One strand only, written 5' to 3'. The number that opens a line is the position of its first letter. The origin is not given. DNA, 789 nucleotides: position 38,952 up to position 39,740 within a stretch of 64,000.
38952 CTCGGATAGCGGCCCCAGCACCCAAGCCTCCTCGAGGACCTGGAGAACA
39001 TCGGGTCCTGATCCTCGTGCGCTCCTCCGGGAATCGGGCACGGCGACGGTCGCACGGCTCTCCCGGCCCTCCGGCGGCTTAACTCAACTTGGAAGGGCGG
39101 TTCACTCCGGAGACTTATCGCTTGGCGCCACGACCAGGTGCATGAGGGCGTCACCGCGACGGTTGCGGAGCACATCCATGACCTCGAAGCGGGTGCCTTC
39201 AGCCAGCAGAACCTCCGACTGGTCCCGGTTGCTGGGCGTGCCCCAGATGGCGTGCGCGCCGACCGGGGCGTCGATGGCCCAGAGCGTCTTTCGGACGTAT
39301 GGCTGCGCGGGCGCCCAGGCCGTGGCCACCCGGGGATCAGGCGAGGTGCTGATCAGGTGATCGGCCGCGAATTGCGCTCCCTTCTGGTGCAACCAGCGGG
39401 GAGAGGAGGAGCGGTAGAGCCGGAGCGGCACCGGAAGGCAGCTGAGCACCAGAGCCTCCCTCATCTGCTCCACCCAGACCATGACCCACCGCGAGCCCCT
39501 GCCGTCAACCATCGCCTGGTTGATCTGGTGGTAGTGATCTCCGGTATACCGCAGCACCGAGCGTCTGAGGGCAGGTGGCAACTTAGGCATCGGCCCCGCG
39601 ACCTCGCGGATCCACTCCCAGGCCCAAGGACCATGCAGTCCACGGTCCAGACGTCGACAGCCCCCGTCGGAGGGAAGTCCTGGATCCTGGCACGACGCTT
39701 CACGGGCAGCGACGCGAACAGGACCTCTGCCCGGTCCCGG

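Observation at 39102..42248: Three-gene cassette: a small cytoplasmic C3/VIP2-class ADP-ribosyltransferase plus two tandem DraG-like ADP-ribosylglycohydrolases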

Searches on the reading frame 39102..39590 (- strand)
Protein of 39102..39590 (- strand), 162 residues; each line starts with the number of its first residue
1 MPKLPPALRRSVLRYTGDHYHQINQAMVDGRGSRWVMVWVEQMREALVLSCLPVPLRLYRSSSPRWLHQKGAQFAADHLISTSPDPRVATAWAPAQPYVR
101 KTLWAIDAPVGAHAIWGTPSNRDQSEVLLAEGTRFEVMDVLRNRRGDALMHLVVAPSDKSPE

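Call 3: search_protein_families(library=pfam, proteins=[window:39102-39590:-], max_evalue=1)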
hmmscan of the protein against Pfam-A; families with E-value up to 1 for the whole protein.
window:39102-39590:- (162 aa): 1 family
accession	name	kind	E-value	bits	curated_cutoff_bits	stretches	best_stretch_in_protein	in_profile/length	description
PF03496.20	ADPrib_exo_Tox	-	5.2e-05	23.1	23.4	1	6-68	18-86/196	ADP-ribosyltransferase exoenzyme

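Call 4: search_protein_families(library=ncbifam, proteins=[window:39102-39590:-], max_evalue=1)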
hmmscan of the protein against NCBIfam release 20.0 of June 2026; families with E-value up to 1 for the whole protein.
window:39102-39590:- (162 aa): 0 families

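Call 8: find_homologous_proteins(query=window:39102-39590:-, max_evalue=0.001)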
Query window:39102-39590:- (162 aa): 10 proteins with E <= 0.001 among 74 candidates.
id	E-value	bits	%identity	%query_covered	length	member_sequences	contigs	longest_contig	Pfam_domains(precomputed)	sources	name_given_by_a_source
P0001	3.6e-90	318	88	100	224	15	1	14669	-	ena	-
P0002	3.9e-84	298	83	100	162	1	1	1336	-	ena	-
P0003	2.5e-77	276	77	100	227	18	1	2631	-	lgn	-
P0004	2.4e-74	266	77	98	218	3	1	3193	-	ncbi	-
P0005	6.2e-73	262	75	98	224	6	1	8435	-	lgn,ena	-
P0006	9.9e-71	255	85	80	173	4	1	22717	-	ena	-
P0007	5.4e-65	236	69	95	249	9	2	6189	-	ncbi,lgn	-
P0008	3.1e-63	230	68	97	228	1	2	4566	-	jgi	jgi:hypothetical protein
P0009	2.6e-50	188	67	84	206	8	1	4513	-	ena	-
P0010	6.3e-49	184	68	79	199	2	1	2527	-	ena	-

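Call 13: find_encoding_contigs(protein=P0006, flank=10000, max_places=4)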
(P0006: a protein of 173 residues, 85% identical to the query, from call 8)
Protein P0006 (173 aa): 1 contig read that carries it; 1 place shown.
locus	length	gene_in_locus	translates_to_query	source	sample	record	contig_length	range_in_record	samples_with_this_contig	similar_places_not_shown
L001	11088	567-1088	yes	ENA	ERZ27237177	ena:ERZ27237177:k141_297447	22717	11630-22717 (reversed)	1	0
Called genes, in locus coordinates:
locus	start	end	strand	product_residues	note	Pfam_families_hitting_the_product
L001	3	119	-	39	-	?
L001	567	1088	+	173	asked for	-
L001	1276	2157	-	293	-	PF01370:Epimerase, PF05368:NmrA, PF13460:NAD_binding_10 (weak)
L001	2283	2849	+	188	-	PF00440:TetR_N, PF17754:TetR_C_14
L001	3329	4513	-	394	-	PF05221:AdoHcyase, PF02826:2-Hacid_dh_C, PF00670:AdoHcyase_NAD, PF07991:KARI_N (weak)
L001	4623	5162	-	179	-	PF00156:Pribosyltran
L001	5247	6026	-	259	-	PF01569:PAP2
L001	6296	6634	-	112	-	-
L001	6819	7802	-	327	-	PF00535:Glycos_transf_2, PF13641:Glyco_tranf_2_3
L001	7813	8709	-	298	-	PF13641:Glyco_tranf_2_3, PF00535:Glycos_transf_2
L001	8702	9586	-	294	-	PF01370:Epimerase, PF02719:Polysacc_synt_2 (faint), PF04321:RmlD_sub_bind, PF16363:GDP_Man_Dehyd (faint)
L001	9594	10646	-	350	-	PF04321:RmlD_sub_bind, PF01073:3Beta_HSD, PF01370:Epimerase, PF02719:Polysacc_synt_2, PF07993:NAD_binding_4, PF13460:NAD_binding_10 (weak), PF16363:GDP_Man_Dehyd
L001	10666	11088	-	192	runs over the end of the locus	PF00908:dTDP_sugar_isom, PF14667:Polysacc_synt_C (weak)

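Call 14: find_encoding_contigs(protein=P0001, flank=10000, max_places=4)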
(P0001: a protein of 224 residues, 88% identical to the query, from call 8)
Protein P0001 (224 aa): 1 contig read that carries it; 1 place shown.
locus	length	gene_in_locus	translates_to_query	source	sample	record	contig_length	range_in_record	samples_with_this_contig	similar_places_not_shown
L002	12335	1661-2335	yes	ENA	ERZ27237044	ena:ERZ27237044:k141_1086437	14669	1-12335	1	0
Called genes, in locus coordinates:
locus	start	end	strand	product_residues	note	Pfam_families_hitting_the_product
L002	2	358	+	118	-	?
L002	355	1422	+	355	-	PF03747:ADP_ribosyl_GH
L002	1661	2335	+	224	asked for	-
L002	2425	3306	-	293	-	PF01370:Epimerase, PF04321:RmlD_sub_bind (weak), PF05368:NmrA, PF13460:NAD_binding_10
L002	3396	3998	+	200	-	PF00440:TetR_N, PF17754:TetR_C_14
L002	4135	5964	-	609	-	PF13520:AA_permease_2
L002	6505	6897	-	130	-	PF11528:DUF3224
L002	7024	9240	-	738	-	PF13506:Glyco_transf_21, PF00535:Glycos_transf_2, PF13641:Glyco_tranf_2_3, PF03552:Cellulose_synt (faint), PF13632:Glyco_trans_2_3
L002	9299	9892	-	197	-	-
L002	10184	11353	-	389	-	PF01757:Acyl_transf_3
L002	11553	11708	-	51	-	-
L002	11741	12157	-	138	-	-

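Call 15: find_encoding_contigs(protein=P0005, flank=10000, max_places=4)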
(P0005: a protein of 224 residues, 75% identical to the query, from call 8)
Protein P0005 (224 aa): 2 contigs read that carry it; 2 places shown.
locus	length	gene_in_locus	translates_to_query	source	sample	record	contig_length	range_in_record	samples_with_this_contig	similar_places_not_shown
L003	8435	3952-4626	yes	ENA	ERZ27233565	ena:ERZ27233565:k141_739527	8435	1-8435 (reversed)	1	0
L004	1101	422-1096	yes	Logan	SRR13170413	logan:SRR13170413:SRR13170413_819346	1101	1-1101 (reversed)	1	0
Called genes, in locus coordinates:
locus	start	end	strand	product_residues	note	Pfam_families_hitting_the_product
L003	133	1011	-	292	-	-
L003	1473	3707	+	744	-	PF03747:ADP_ribosyl_GH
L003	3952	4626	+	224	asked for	-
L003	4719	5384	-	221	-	-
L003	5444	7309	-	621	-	PF13520:AA_permease_2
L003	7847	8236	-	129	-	PF11528:DUF3224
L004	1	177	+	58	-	?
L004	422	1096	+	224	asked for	-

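Call 16: find_encoding_contigs(protein=P0007, flank=10000, max_places=4)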
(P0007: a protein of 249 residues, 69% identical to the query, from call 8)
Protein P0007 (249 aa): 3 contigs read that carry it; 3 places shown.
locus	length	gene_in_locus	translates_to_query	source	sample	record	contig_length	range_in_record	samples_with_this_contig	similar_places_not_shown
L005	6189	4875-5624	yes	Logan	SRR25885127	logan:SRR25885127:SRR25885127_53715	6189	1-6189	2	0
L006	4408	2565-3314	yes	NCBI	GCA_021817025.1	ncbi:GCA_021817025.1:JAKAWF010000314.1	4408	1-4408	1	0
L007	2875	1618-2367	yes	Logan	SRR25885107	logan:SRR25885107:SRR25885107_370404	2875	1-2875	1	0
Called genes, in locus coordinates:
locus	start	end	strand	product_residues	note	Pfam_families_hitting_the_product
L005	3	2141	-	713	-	?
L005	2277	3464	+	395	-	PF03747:ADP_ribosyl_GH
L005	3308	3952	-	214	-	-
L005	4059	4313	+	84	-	-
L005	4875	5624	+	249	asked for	-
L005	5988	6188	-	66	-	?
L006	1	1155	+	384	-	?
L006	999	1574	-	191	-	-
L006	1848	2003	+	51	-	-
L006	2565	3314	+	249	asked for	-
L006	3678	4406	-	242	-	?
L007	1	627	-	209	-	?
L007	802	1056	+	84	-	-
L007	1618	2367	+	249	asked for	-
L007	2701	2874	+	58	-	?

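Call 17: find_encoding_contigs(protein=P0008, flank=10000, max_places=4)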
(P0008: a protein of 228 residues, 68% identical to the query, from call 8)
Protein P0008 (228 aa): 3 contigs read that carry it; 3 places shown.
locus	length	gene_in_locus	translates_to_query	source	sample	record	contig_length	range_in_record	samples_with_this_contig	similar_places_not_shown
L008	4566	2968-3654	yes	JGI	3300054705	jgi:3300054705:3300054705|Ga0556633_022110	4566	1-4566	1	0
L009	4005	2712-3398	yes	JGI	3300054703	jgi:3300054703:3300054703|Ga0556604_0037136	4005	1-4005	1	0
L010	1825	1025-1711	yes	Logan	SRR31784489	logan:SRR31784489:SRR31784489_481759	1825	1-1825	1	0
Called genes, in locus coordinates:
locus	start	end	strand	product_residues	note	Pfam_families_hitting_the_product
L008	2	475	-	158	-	?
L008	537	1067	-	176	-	-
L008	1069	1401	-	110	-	-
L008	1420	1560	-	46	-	PF22513:FitA-like_RHH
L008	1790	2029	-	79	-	-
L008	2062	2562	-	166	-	-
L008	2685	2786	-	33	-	-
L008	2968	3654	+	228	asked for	-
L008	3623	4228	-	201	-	-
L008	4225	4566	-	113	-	PF13087:AAA_12, PF13538:UvrD_C_2 (faint)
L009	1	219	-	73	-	?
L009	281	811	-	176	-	-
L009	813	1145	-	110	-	-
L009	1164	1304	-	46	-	PF22513:FitA-like_RHH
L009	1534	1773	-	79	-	-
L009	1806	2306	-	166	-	-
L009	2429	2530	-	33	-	-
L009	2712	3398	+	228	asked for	-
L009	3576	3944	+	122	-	-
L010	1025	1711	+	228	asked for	-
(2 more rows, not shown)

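Call 18: find_encoding_contigs(protein=P0004, flank=10000, max_places=4)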
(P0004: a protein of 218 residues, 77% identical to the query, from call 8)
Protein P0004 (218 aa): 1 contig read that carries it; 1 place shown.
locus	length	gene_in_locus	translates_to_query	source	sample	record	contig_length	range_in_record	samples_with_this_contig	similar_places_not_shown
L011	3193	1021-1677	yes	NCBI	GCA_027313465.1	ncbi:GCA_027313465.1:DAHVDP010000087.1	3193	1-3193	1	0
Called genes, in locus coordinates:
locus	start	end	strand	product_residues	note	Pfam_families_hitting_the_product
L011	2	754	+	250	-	?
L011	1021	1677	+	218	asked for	-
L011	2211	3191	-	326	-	?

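Call 19: find_related_loci(query=A1, collection=genome_contigs, flank=8000)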
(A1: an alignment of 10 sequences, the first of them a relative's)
Query A1 (224 aa) in genome_contigs; peptide patterns used: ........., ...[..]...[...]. (x = any residue, [..] = any of these).
23 stretches matched a pattern; 4 encode a relative of the query (tblastn E <= 1e-3); 4 distinct loci.
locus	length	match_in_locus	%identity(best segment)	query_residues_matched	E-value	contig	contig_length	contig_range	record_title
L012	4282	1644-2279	72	9-220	4e-97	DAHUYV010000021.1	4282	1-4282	MAG TPA_asm: Candidatus Dormiibacterota bacterium isolate clean275 k141_623094, whole genome shotgun sequence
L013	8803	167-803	78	13-224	4e-93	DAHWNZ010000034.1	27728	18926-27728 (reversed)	MAG TPA_asm: Candidatus Dormiibacterota bacterium isolate clean217 NODE_34_length_27728_cov_3.552204, whole genome shotg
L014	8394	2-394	99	94-224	2e-83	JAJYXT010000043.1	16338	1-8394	MAG: bacterium isolate FK3.bin63 NODE_7097_length_16338_cov_7.826414, whole genome shotgun sequence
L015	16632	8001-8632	88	14-224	3e-102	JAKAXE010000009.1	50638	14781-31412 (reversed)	MAG: bacterium isolate YP5.bin5 NODE_181_length_50638_cov_4.425056, whole genome shotgun sequence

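Call 20: find_homologous_proteins(query=A1, max_evalue=0.01)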
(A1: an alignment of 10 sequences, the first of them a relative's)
Query A1 (10 sequences) (224 aa, profile of the alignment): 11 proteins with E <= 0.01 among 8000 candidates.
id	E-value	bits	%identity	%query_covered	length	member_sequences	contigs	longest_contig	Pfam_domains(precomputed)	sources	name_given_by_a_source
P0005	1.8e-125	435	70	99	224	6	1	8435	-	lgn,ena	-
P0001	4.4e-125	433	100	100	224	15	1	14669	-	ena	-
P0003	3.4e-123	427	70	100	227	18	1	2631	-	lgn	-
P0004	2.4e-121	421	71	95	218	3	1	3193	-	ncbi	-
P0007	9.9e-118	409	61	95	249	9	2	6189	-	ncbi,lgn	-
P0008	2.3e-116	405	61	95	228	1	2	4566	-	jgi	jgi:hypothetical protein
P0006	2.5e-102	359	81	77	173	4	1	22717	-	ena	-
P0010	7.3e-101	354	63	80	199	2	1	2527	-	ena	-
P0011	9.7e-100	350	66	92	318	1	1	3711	-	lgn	-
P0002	1.5e-96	340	87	72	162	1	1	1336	-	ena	-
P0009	1.7e-62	229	74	55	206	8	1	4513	-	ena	-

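Call 21: search_protein_representatives(alignment_id=A1)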
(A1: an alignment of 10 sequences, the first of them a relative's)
Query: 10 sequences, 224 profile positions. Proteins with E-value up to 0.001 (for the whole library): 48; up to 1e-10: 11; up to 1e-30: 3. The best 48 are listed.
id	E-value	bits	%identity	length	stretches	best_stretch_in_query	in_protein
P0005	5.6e-126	434.6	-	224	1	1-223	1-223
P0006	8.1e-103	358.8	-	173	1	20-191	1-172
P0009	5.4e-63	228.6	-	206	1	109-224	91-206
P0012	8.5e-30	120.0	-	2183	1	51-219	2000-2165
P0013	1.6e-25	106.0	-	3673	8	73-205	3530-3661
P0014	2.7e-25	105.3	-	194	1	105-218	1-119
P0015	1.1e-24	103.3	-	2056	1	52-218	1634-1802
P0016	9.3e-24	100.2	-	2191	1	56-219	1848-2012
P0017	5.0e-22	94.6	-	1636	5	62-209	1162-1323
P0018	3.7e-19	85.2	-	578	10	108-144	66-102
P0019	7.3e-12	61.3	-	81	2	26-60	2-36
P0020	2.8e-10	56.1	-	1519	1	49-203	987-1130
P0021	1.0e-09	54.3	-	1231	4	74-201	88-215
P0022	2.9e-09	52.8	-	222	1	67-219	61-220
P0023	8.9e-09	51.2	-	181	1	67-204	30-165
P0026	9.4e-07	44.6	-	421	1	64-215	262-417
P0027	1.2e-06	44.3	-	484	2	60-200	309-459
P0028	1.8e-06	43.7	-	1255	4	71-204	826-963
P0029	3.0e-06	43.0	-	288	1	38-210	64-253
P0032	1.2e-05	41.0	-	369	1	64-211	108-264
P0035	4.2e-05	39.2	-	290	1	65-202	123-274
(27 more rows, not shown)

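Call 25: search_protein_families(library=pfam, proteins=[P0012, P0015, P0016, P0017, P0020], max_evalue=0.001)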
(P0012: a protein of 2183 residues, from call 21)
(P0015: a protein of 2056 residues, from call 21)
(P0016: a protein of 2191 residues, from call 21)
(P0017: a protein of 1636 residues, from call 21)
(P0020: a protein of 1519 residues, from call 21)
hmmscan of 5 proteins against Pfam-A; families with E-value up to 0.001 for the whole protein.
P0012 (2183 aa): 3 families
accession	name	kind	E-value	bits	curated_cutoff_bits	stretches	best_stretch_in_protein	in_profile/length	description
PF06414.18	Zeta_toxin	-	1e-18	68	22.3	1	201-346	17-155/199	Zeta toxin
PF03496.20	ADPrib_exo_Tox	-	3.9e-13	49.6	23.4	2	16-113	73-174/196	ADP-ribosyltransferase exoenzyme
PF13671.12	AAA_33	-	7.4e-09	36.5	27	1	202-344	1-125/143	AAA domain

P0015 (2056 aa): 5 families
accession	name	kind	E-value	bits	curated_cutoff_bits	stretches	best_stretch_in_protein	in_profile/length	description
PF06414.18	Zeta_toxin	-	3.3e-18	66.3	22.3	1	1027-1178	11-155/199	Zeta toxin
PF03496.20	ADPrib_exo_Tox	-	7.3e-13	48.7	23.4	1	800-944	16-173/196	ADP-ribosyltransferase exoenzyme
PF13671.12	AAA_33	-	7e-11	43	27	1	1034-1175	1-124/143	AAA domain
PF04233.19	Phage_Mu_F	-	5.5e-05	24.3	29.6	1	221-302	31-106/112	Phage Mu protein F like protein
PF13238.12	AAA_18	-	0.00096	20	29.4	0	1035-1169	1-111/128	AAA domain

P0016 (2191 aa): 5 families
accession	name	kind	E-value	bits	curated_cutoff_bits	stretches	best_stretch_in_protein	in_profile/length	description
PF06414.18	Zeta_toxin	-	3.4e-20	72.8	22.3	1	784-945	11-165/199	Zeta toxin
PF04233.19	Phage_Mu_F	-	6e-11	43.5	29.6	1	203-308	27-111/112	Phage Mu protein F like protein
PF13671.12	AAA_33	-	2.3e-09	38.1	27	1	792-934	2-126/143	AAA domain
PF03496.20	ADPrib_exo_Tox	-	9.1e-08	32.1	23.4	0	1858-1995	19-176/196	ADP-ribosyltransferase exoenzyme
PF01129.24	ART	-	0.00027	20.8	22.3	0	1891-1997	109-205/222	NAD:arginine ADP-ribosyltransferase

P0017 (1636 aa): 5 families
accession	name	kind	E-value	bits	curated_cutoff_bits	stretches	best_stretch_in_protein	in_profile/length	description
PF01129.24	ART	-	9.9e-56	189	22.3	5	1154-1320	50-207/222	NAD:arginine ADP-ribosyltransferase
PF03496.20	ADPrib_exo_Tox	-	4.3e-52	176.7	23.4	5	278-426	21-180/196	ADP-ribosyltransferase exoenzyme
PF04726.19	Microvir_J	-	3.9e-07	31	30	0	297-307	7-17/29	Microvirus J protein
PF07643.16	DUF1598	-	0.00013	22.6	25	0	397-432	47-82/84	Protein of unknown function (DUF1598)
PF06026.20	Rib_5-P_isom_A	-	0.00092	19.3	26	0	1313-1360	67-114/173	Ribose 5-phosphate isomerase A (phosphoriboisomerase A)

P0020 (1519 aa): 4 families
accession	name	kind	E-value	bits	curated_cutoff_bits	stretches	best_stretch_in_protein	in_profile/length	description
PF06414.18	Zeta_toxin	-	8e-19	68.3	22.3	1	542-699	15-164/199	Zeta toxin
PF13671.12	AAA_33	-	2.5e-14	54.2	27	1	547-686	3-124/143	AAA domain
PF04233.19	Phage_Mu_F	-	1.2e-09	39.3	29.6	1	179-282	14-111/112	Phage Mu protein F like protein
PF03496.20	ADPrib_exo_Tox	-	0.00021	21.1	23.4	0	1001-1133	14-180/196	ADP-ribosyltransferase exoenzyme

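Call 26: search_protein_families(library=pfam, proteins=[P0014, P0022, P0023, P0026, P0027, P0029, P0032, P0035, P0021, P0028], max_evalue=0.001)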
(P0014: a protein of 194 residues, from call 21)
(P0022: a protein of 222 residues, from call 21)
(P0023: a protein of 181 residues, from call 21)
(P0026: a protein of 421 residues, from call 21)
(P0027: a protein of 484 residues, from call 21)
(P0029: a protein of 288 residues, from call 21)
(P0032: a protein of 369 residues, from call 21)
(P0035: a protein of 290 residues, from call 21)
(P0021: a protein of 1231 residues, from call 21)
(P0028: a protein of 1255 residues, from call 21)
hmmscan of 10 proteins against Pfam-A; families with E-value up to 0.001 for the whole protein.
P0014 (194 aa): 0 families

P0022 (222 aa): 1 family
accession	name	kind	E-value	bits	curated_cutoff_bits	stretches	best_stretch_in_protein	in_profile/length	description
PF03496.20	ADPrib_exo_Tox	-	6.5e-28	97.8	23.4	1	60-209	16-183/196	ADP-ribosyltransferase exoenzyme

P0023 (181 aa): 1 family
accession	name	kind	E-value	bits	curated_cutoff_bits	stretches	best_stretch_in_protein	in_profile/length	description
PF03496.20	ADPrib_exo_Tox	-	3.8e-19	69.2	23.4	1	24-168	11-181/196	ADP-ribosyltransferase exoenzyme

P0026 (421 aa): 7 families
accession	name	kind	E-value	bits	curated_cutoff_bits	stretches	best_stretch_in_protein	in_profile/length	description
PF03496.20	ADPrib_exo_Tox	-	1.5e-31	109.7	23.4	1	262-408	13-178/196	ADP-ribosyltransferase exoenzyme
PF07591.16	PT-HINT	-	2.9e-18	66.9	27.7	1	119-246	2-136/137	Pretoxin HINT domain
PF14890.11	Intein_splicing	-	5.4e-08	33.2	35.8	1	123-200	6-91/155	Intein splicing domain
PF14623.11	Vint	-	1.7e-05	25.1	27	1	112-200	2-81/166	Hint-domain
PF01079.26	Hint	-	2.7e-05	24.3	29.7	1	108-187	9-91/213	Hint module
PF13403.11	Hint_2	-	3.8e-05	24.5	28.4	1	112-156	2-41/147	Hint domain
PF01129.24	ART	-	0.00015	21.6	22.3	1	264-404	61-201/222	NAD:arginine ADP-ribosyltransferase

P0027 (484 aa): 1 family
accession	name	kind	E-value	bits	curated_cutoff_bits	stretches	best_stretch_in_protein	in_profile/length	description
PF03496.20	ADPrib_exo_Tox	-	1.2e-31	110.1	23.4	2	314-465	16-180/196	ADP-ribosyltransferase exoenzyme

P0029 (288 aa): 1 family
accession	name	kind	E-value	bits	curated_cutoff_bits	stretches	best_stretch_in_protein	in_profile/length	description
PF03496.20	ADPrib_exo_Tox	-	9.9e-25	87.5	23.4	1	81-260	4-192/196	ADP-ribosyltransferase exoenzyme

P0032 (369 aa): 2 families
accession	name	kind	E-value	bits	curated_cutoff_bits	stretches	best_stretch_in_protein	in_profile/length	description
PF03496.20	ADPrib_exo_Tox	-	5.1e-28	98.2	23.4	1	103-274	9-195/196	ADP-ribosyltransferase exoenzyme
PF01129.24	ART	-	0.00024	20.9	22.3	1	165-259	125-207/222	NAD:arginine ADP-ribosyltransferase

P0035 (290 aa): 2 families
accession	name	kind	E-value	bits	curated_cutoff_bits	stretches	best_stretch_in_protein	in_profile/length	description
PF03496.20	ADPrib_exo_Tox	-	8e-28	97.5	23.4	1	122-278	14-182/196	ADP-ribosyltransferase exoenzyme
PF01129.24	ART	-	1.4e-05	25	22.3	1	122-285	59-214/222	NAD:arginine ADP-ribosyltransferase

P0021 (1231 aa): 2 families
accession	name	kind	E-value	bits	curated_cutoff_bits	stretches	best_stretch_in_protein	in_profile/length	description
PF03496.20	ADPrib_exo_Tox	-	3.1e-88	294.7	23.4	5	815-965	12-180/196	ADP-ribosyltransferase exoenzyme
PF01129.24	ART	-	6.8e-12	45.6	22.3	0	65-218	47-205/222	NAD:arginine ADP-ribosyltransferase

P0028 (1255 aa): 1 family
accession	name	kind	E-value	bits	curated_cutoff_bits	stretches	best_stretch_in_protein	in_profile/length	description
PF03496.20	ADPrib_exo_Tox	-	6.7e-24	84.7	23.4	2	284-440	18-180/196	ADP-ribosyltransferase exoenzyme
